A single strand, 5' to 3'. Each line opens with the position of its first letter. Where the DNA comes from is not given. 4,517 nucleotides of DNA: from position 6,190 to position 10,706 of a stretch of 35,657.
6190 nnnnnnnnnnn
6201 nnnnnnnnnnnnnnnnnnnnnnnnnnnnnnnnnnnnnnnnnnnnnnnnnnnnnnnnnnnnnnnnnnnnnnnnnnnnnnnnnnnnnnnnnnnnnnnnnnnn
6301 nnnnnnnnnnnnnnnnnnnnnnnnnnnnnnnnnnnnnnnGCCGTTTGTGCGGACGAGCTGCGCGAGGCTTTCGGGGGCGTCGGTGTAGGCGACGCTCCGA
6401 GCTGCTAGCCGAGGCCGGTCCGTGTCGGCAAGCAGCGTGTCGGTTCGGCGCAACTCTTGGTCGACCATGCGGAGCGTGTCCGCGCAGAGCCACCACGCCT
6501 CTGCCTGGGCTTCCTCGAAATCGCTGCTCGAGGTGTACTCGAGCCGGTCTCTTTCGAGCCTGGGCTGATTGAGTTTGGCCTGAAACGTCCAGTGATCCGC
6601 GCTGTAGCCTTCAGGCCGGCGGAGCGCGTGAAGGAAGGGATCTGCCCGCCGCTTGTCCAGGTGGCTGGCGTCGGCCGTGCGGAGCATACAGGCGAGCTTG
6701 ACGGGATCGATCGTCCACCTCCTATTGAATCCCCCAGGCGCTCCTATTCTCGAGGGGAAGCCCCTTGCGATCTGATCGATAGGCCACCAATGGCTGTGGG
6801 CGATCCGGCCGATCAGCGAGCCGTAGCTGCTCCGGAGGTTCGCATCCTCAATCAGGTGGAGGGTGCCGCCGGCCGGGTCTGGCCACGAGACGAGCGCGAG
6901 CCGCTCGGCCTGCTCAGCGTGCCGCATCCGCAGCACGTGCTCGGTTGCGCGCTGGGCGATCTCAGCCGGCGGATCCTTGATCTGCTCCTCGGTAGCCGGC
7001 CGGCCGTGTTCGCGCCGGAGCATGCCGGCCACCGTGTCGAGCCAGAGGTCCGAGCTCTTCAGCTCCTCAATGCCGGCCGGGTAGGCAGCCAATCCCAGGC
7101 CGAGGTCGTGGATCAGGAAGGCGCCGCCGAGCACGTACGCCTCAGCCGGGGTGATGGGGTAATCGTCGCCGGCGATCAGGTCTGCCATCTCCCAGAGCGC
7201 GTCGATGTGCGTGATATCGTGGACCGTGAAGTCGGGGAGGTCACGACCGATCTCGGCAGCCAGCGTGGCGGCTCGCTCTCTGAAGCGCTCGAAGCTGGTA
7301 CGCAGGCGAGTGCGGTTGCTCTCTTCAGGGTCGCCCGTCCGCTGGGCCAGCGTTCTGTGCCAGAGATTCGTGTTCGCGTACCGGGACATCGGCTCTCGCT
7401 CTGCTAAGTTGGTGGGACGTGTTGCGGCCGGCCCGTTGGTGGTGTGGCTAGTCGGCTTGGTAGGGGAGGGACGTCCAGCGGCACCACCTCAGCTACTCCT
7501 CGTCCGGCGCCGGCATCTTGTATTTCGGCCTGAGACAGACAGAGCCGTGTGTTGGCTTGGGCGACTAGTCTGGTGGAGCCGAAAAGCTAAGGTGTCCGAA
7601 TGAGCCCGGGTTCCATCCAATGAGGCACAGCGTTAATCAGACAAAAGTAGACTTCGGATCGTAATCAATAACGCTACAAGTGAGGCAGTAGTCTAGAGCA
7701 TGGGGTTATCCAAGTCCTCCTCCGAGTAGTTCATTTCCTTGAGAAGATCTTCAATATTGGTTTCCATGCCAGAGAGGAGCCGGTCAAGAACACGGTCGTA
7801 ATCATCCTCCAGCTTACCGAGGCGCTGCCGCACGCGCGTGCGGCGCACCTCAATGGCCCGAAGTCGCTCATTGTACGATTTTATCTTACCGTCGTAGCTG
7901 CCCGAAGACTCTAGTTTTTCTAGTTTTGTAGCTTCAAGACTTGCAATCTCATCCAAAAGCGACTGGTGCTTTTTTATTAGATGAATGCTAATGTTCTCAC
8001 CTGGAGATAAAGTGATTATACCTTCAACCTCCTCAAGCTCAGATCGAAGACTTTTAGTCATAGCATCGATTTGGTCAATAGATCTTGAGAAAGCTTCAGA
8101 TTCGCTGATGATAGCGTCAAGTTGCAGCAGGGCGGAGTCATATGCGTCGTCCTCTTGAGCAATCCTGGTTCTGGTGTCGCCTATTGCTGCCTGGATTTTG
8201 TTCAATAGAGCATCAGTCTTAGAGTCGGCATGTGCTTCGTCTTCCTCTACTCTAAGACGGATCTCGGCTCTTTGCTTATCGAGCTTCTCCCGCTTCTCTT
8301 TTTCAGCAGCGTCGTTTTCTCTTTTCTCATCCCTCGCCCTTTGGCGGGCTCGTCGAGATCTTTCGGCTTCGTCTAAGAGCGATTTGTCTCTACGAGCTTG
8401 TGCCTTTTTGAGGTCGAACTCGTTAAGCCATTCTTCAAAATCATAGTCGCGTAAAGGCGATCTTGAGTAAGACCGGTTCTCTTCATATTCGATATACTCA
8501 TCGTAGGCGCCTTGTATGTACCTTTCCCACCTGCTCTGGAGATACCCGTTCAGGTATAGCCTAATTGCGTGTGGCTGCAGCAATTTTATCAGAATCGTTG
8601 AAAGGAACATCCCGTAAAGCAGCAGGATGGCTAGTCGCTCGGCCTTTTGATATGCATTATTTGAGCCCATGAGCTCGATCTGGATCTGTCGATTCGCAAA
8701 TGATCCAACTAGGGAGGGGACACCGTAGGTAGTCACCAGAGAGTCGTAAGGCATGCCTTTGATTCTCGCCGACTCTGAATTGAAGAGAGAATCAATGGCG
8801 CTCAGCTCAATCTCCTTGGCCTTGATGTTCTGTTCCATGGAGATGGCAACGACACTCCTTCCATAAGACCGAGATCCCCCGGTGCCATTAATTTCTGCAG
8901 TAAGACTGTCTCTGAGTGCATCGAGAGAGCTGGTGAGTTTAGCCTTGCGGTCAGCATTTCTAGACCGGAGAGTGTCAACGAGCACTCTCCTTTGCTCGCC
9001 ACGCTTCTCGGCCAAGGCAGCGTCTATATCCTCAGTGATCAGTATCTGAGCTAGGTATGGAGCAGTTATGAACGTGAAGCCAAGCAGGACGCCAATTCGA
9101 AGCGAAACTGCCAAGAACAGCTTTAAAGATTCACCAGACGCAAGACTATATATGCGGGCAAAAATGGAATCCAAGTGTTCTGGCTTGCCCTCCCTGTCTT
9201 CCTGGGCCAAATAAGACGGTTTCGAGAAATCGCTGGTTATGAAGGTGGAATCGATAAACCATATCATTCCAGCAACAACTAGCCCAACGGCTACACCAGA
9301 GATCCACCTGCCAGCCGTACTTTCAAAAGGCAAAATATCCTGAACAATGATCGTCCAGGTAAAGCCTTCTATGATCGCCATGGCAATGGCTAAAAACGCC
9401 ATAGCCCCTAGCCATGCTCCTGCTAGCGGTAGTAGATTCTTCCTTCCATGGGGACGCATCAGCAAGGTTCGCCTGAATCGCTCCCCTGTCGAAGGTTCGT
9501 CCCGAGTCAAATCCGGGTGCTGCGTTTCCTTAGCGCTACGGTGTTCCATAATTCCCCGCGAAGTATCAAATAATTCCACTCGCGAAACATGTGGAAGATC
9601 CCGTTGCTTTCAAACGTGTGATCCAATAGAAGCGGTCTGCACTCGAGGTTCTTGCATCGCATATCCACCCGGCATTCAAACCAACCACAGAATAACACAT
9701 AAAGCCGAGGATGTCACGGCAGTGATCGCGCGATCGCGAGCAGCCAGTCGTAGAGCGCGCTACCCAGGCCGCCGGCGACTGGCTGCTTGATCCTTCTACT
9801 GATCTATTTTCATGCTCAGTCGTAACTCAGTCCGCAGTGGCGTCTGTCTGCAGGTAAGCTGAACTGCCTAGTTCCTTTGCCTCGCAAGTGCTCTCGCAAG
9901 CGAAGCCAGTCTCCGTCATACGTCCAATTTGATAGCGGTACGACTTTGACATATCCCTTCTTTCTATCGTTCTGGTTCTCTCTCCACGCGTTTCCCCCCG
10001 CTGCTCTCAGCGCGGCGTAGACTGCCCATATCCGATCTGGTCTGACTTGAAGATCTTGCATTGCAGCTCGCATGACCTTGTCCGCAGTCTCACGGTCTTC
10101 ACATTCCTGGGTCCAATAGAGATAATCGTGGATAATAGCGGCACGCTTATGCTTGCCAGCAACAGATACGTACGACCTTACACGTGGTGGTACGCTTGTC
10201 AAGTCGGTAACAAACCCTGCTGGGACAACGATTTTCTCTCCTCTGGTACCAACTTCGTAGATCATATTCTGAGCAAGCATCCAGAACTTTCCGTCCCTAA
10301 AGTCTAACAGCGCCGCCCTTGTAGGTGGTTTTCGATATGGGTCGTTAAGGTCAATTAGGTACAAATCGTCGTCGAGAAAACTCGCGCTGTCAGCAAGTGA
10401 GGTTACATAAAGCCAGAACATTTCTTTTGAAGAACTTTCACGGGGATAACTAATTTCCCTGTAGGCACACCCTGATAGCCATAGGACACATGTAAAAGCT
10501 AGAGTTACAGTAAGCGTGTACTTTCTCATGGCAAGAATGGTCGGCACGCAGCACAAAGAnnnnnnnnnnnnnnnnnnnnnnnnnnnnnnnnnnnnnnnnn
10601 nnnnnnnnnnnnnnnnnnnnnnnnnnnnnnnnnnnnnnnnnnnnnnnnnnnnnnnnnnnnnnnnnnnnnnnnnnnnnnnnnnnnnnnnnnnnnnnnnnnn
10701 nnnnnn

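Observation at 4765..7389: Stand-alone 874-aa HD plus GHKL (Hsp90/MORC-type) ATPase as candidate single-gene defence effector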

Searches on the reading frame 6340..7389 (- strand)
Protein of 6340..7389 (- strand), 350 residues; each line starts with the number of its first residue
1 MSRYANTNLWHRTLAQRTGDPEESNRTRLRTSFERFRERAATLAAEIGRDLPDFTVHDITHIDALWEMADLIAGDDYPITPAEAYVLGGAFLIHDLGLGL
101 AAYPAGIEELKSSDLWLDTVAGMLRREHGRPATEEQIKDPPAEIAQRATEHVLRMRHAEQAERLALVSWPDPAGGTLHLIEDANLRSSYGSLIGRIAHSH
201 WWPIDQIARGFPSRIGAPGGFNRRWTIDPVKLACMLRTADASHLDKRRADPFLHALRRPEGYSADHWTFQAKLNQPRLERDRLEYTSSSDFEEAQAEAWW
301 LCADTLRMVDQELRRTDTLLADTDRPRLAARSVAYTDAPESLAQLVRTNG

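Call 53: search_solved_structures(query=A3, max_evalue=10, show_alignments=3)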
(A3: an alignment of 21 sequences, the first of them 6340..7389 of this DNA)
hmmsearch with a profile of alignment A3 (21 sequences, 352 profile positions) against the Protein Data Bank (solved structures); distinct sequences matched with E-value up to 10: 0.

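Call 62: predict_structure(alignment_id=A3)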
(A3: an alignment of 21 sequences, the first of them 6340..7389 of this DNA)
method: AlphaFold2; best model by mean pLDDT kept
length: 350 residues; sequences in the alignment: 21
mean_pLDDT: 92.4   pTM: 0.90
mean pLDDT of the five models: 92.4, 90.9, 89.3, 86.6, 84.5
residues with pLDDT >= 90: 264; 70-90: 84; 50-70: 2; < 50: 0
segments of 3 or more residues with pLDDT < 50: none
pLDDT, mean of each block of 10 residues (from residue 1): 87 93 95 95 84 76 92 95 98 89 86 94 96 96 92 89 91 90 95 97 94 89 96 97 88 83 90 95 97 95 97 98 97 95 92
secondary structure, 60 per line:
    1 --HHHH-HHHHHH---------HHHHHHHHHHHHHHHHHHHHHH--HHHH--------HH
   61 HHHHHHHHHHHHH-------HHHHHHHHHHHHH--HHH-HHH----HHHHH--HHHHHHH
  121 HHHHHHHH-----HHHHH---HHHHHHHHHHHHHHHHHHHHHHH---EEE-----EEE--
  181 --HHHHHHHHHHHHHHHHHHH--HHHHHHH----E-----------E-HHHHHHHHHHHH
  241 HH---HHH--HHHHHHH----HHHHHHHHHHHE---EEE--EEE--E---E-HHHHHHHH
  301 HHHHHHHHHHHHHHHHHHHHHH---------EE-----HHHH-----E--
elements in order: H3-6 H8-13 H23-44 H47-50 H59-73 H81-93 H107-111 H114-128 H134-138 H142-164 E168-170 E176-178 H183-201 H204-210 H229-242 H251-257 H262-272 E277-279 E282-284 H293-322 H339-342

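Call 64: fold_search(model_id=the predicted structure, library=pdb)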
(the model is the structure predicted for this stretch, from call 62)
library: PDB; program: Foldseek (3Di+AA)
matches with E <= 10: 259; with E <= 0.001: 0
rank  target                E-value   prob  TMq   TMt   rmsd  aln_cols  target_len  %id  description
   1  5l9h_B                3.7e-02  0.85  0.29  0.29  15.3       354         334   12  Crystal structure of T. brucei PDE-B1 catalytic domain with inhibitor NPD-340 (released 2018-03-14)
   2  3v93_H                1.1e-01  0.47  0.24  0.25  15.0       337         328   13  unliganded structure of TcrPDEC1 catalytic domain (released 2012-02-22)
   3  3v93_B                1.3e-01  0.44  0.24  0.25  15.0       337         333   13  unliganded structure of TcrPDEC1 catalytic domain (released 2012-02-22)
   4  2r8q_A                1.4e-01  0.41  0.26  0.27  15.6       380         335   13  Structure of LmjPDEB1 in complex with IBMX (released 2007-12-18)
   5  3v94_C                1.6e-01  0.38  0.24  0.25  15.3       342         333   12  TcrPDEC1 catalytic domain in complex with inhibitor wyq16 (released 2012-02-22)
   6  3v94_H                2.0e-01  0.28  0.23  0.24  15.9       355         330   12  TcrPDEC1 catalytic domain in complex with inhibitor wyq16 (released 2012-02-22)
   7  3v93_F                3.2e-01  0.25  0.24  0.25  15.1       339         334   13  unliganded structure of TcrPDEC1 catalytic domain (released 2012-02-22)
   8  3v94_D                3.4e-01  0.25  0.24  0.25  14.9       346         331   12  TcrPDEC1 catalytic domain in complex with inhibitor wyq16 (released 2012-02-22)
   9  3v94_A                3.4e-01  0.16  0.22  0.22  16.5       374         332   13  TcrPDEC1 catalytic domain in complex with inhibitor wyq16 (released 2012-02-22)
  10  6fdw_B                3.5e-01  0.44  0.28  0.30  15.4       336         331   12  Crystal structure of T. brucei PDE-B1 catalytic domain with inhibitor NPD-356 (released 2019-04-10)
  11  3itu_A                3.7e-01  0.35  0.28  0.28  14.9       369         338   10  hPDE2A catalytic domain complexed with IBMX (released 2009-10-27)
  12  3v93_A                3.7e-01  0.25  0.24  0.25  15.1       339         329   13  unliganded structure of TcrPDEC1 catalytic domain (released 2012-02-22)
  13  3v94_B                4.3e-01  0.23  0.23  0.23  14.9       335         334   14  TcrPDEC1 catalytic domain in complex with inhibitor wyq16 (released 2012-02-22)
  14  3v93_E                4.5e-01  0.23  0.24  0.25  14.8       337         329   12  unliganded structure of TcrPDEC1 catalytic domain (released 2012-02-22)
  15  5vp1_B                4.9e-01  0.23  0.26  0.26  16.3       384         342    9  Discovery of Clinical Candidate N-{(1S)-1-[3-Fluoro-4-(trifluoromethoxy)phenyl]-2-methoxyethyl}-7-methoxy-2-oxo-2,3-di (released 2017-12-27)
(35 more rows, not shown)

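Call 76: search_protein_representatives(alignment_id=A3)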
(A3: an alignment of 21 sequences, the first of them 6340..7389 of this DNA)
Query: 21 sequences, 352 profile positions. Proteins with E-value up to 0.001 (for the whole library): 2182; up to 1e-10: 1284; up to 1e-30: 983. The best 150 are listed.
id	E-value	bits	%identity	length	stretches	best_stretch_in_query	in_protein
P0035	1.5e-158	544.0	-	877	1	1-352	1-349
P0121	9.7e-156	534.7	-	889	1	3-351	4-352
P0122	1.8e-155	533.8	-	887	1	1-351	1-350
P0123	2.3e-154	530.2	-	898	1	1-351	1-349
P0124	6.0e-154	528.8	-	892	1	3-352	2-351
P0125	9.8e-153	524.8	-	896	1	2-352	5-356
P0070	1.0e-149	514.9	-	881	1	1-352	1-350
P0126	4.2e-148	509.6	-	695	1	1-352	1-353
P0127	9.3e-148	508.4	-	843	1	3-351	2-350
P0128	1.9e-146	504.1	-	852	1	2-352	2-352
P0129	2.8e-146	503.6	-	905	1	3-351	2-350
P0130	1.1e-145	501.6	-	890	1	1-352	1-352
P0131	5.0e-145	499.5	-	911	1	2-352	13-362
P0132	5.8e-145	499.3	-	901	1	2-352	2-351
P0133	1.2e-143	494.9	-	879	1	3-351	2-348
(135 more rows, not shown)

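Call 86: fold_search(model_id=the predicted structure, library=viral)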
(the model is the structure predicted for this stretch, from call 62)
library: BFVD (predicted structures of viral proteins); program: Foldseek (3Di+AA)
matches with E <= 10: 255; with E <= 0.001: 0
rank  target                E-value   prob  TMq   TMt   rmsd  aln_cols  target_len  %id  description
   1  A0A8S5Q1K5            1.4e-02  1.00  0.22  0.63   1.8        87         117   37  Uncharacterized protein [Siphoviridae sp. ctOCb13]
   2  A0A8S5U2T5            1.2e-01  0.28  0.19  0.18  17.1       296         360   11  Tail tape measure (Fragment) [Siphoviridae sp. ctXWf36]
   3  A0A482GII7            3.7e-01  0.12  0.14  0.20  20.1       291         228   15  Putative HD superfamily hydrolase [Escherichia phage vB_EcoM_Goslar]
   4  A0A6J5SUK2            5.0e-01  0.09  0.15  0.12  19.3       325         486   13  Caudovirus, tape measure, N-terminal [uncultured Caudovirales phage]
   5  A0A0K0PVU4            5.0e-01  0.06  0.12  0.13  25.9       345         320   14  Head morphogenesis protein [Roseobacter phage RDJL Phi 2]
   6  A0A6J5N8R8            6.3e-01  0.03  0.10  0.08  26.5       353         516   12  Uncharacterized protein [uncultured Caudovirales phage]
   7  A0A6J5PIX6            6.6e-01  0.07  0.15  0.13  23.5       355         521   12  Uncharacterized protein [uncultured Caudovirales phage]
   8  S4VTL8                6.9e-01  0.09  0.12  0.15  15.7       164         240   13  Uncharacterized protein [Pandoravirus salinus]
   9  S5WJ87                6.9e-01  0.05  0.12  0.13  20.5       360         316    9  (no name in the UniProt tables at hand)
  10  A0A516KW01            7.3e-01  0.04  0.10  0.07  32.8       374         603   11  (no name in the UniProt tables at hand)
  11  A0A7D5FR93            8.0e-01  0.06  0.14  0.12  24.2       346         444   10  Tape measure protein [Gordonia phage Magel]
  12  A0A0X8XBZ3            8.4e-01  0.08  0.15  0.08  25.1       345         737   10  (no name in the UniProt tables at hand)
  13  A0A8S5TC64            8.4e-01  0.06  0.15  0.11  23.7       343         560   11  Tail tape measure (Fragment) [Siphoviridae sp. ctYsl40]
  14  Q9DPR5                9.7e-01  0.04  0.12  0.09  23.3       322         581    9  UL21 tegument protein [Meleagrid herpesvirus 1]
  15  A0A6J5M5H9            9.7e-01  0.02  0.09  0.07  28.3       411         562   11  Tape_meas_TP901, phage tail tape measure protein, TP901 family, core region [uncultured Caudovirales phage]
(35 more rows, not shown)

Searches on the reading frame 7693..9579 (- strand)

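Call 8: search_protein_families(library=pfam, proteins=[window:7693-9579:-], max_evalue=0.01)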
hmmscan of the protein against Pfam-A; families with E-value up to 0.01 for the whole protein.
window:7693-9579:- (628 aa): 1 family
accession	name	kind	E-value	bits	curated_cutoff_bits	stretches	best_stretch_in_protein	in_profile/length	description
PF14362.11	DUF4407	-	0.0095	15.7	31.3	1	63-228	30-152/297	Domain of unknown function (DUF4407)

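Call 41: search_protein_families(library=padloc, proteins=[window:7693-9579:-], max_evalue=0.01)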
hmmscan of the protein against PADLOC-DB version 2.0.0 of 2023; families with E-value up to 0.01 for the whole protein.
window:7693-9579:- (628 aa): 0 families

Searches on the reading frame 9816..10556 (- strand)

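Call 8: search_protein_families(library=pfam, proteins=[window:9816-10556:-], max_evalue=0.01)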
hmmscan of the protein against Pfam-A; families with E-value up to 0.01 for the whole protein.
window:9816-10556:- (246 aa): 1 family
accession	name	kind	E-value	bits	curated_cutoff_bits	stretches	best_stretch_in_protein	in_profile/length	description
PF07087.16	DUF1353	-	1.1e-23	83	22.5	1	92-182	1-90/91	Protein of unknown function (DUF1353)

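Call 41: search_protein_families(library=padloc, proteins=[window:9816-10556:-], max_evalue=0.01)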
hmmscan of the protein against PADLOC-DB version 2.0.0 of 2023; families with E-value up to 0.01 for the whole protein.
window:9816-10556:- (246 aa): 0 families
